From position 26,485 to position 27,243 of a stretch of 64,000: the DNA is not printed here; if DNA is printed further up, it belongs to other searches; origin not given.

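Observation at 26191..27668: Curli-type amyloid module (CsgA-like / CsgH / CsgB-like) with no CsgE/F/G secretion genes in the window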

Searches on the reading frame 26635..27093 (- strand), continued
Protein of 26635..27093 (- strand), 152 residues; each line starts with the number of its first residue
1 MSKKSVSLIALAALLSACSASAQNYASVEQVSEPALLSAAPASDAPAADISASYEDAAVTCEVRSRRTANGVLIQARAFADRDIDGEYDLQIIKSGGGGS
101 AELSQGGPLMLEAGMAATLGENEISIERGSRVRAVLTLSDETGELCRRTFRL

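Call 28: search_solved_structures(query=A1, max_evalue=1, show_alignments=2)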
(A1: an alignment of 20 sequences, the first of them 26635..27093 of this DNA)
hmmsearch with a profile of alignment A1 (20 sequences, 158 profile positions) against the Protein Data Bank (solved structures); distinct sequences matched with E-value up to 1: 2.
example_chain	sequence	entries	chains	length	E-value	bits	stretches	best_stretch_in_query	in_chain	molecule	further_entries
2n59_A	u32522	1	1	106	2.2e-06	30.9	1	65-143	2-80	Putative uncharacterized protein CsgH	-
5cyb_A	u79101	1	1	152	0.81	12.8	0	5-54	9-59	Lipoprotein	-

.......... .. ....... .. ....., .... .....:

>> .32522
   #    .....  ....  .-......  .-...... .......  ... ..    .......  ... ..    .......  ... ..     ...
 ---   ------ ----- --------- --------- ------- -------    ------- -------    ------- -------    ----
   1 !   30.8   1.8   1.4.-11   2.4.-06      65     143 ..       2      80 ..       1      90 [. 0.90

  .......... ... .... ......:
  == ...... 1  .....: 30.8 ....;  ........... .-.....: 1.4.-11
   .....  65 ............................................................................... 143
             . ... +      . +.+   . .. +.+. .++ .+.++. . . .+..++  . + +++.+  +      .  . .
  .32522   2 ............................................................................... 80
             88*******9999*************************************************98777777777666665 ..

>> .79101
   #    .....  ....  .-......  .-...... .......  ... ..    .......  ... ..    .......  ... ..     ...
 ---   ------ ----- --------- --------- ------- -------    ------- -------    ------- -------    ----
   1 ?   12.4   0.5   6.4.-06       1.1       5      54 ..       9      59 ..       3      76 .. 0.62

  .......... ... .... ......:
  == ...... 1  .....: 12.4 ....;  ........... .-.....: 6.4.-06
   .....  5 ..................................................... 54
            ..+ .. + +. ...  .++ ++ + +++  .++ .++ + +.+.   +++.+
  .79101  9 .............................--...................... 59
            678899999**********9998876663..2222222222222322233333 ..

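Call 32: search_dna_similar(query=window:26635-27093:-, collection=plasmids, mode=protein, max_evalue=0.001, max_rows=30, rows=spread)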
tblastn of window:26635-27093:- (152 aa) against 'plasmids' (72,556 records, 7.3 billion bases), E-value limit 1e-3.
No match.

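Call 52: predict_structure(alignment_id=A1)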
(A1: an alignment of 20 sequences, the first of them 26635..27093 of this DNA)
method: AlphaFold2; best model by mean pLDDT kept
length: 152 residues; sequences in the alignment: 20
mean_pLDDT: 77.3   pTM: 0.60
mean pLDDT of the five models: 77.3, 76.9, 76.4, 76.2, 76.1
residues with pLDDT >= 90: 89; 70-90: 6; 50-70: 21; < 50: 36
segments of 3 or more residues with pLDDT < 50: 1-3, 22-40, 42-51, 53-55
pLDDT, mean of each block of 10 residues (from residue 1): 53 52 45 42 45 63 96 97 97 90 96 96 93 97 96 94
secondary structure, 60 per line:
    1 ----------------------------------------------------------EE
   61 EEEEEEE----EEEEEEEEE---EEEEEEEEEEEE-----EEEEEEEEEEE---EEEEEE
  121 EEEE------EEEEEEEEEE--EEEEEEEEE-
elements in order: E59-67 E72-80 E84-95 E101-111 E115-124 E131-140 E143-151

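Call 55: fold_search(model_id=the predicted structure, library=pdb)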
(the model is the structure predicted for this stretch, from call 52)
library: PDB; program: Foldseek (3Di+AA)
matches with E <= 10: 1598; with E <= 0.001: 2
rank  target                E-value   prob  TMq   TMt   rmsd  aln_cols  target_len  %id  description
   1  2n59_MODEL_1_A        1.8e-06  1.00  0.51  0.73   2.4        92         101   26  Solution Structure of R. palustris CsgH (released 2016-05-11)
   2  2xsk                  2.4e-05  1.00  0.53  0.82   2.3        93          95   16  E. coli curli protein CsgC - SeCys (released 2010-12-29)
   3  5wab_B                2.8e-03  1.00  0.30  0.10   7.1       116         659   14  Crystal Structure of Bifidobacterium adolescentis GH3 beta-glucosidase (released 2018-04-04)
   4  5wab_C                3.0e-03  1.00  0.33  0.10   6.0       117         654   14  Crystal Structure of Bifidobacterium adolescentis GH3 beta-glucosidase (released 2018-04-04)
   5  8u01                  3.0e-03  0.99  0.30  0.07   6.4       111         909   16  Crystal Structure of the Glycoside Hydrolase Family 2 TIM Barrel-domain Containing Protein from Phocaeicola plebeius (released 2023-09-27)
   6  5cl2_A                3.3e-03  1.00  0.39  0.26   6.9       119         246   10  Crystal structure of Spo0M, sporulation control protein, from Bacillus subtilis. (released 2015-12-16)
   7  6bye_A                3.5e-03  1.00  0.37  0.09   5.5       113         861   15  Crystal structure of the GH2 exo-beta-mannanase from Xanthomonas axonopodis pv. citri in complex with mannose (released 2018-07-18)
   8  5wab_A                3.5e-03  0.99  0.28  0.09   7.3       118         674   14  Crystal Structure of Bifidobacterium adolescentis GH3 beta-glucosidase (released 2018-04-04)
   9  6byc                  4.1e-03  1.00  0.36  0.08   5.5       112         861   15  Crystal structure of the GH2 exo-beta-mannanase from Xanthomonas axonopodis pv. citri (released 2018-07-18)
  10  5cl2_B                4.1e-03  1.00  0.34  0.23   7.0       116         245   11  Crystal structure of Spo0M, sporulation control protein, from Bacillus subtilis. (released 2015-12-16)
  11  6byg_A                4.3e-03  1.00  0.39  0.09   4.8       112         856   16  Crystal structure of the nucleophile mutant (E575A) of the GH2 exo-beta-mannanase from Xanthomonas axonopodis pv. citr (released 2018-07-18)
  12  9ma5_A                4.6e-03  0.98  0.27  0.16   9.3       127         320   12  CryoEM structure of a transmembrane protein (released 2026-03-18)
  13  7crg_B                4.8e-03  0.96  0.27  0.30  12.8       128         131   14  Beta-strand-mediated dimeric formation of the extended Ig-like domains of human lamin A/C (released 2021-08-25)
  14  6byi_A                5.1e-03  1.00  0.36  0.08   5.6       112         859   15  Crystal structure of the acid-base mutant (E477A) of the GH2 exo-beta-mannanase from Xanthomonas axonopodis pv. citri (released 2018-07-18)
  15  5wab_D                5.3e-03  0.99  0.29  0.09   7.2       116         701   14  Crystal Structure of Bifidobacterium adolescentis GH3 beta-glucosidase (released 2018-04-04)
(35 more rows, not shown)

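Call 63: search_protein_representatives(alignment_id=A1)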
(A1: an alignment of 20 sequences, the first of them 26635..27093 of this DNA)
Query: 20 sequences, 158 profile positions. Proteins with E-value up to 0.001 (for the whole library): 657; up to 1e-10: 183; up to 1e-30: 22. The best 150 are listed.
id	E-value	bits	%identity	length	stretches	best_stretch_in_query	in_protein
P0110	4.3e-57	208.7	-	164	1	1-158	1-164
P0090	1.3e-54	200.7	-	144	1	3-158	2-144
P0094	1.6e-52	193.9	-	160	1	1-158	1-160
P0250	1.5e-45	171.3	-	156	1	1-158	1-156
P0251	4.2e-44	166.6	-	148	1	1-158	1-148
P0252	4.5e-44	166.5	-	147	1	1-158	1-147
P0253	4.0e-43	163.4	-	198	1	4-157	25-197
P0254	1.3e-42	161.7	-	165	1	4-158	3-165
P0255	9.4e-37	142.7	-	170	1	2-158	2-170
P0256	1.9e-36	141.7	-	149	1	3-157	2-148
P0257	9.9e-36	139.3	-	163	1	3-157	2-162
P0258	1.1e-35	139.2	-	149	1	4-157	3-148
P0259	2.2e-35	138.2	-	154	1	4-157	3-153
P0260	3.3e-35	137.6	-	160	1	1-156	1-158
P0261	1.3e-34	135.7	-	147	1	5-158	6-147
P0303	9.2e-23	97.2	-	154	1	45-157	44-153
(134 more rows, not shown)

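Call 75: find_encoding_contigs(protein=P0303, flank=8000, max_places=2)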
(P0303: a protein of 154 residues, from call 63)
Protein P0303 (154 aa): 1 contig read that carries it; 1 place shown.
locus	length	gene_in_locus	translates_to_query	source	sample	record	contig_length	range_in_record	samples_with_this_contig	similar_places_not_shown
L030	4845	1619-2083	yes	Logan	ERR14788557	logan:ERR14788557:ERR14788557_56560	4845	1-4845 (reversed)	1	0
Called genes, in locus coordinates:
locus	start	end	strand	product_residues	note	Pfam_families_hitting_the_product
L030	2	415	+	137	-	?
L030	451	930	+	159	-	PF01724:DUF29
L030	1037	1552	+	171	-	-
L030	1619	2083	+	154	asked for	PF21112:CsgH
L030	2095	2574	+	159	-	-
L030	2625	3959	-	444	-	PF03572:Peptidase_S41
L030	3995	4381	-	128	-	-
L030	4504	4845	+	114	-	?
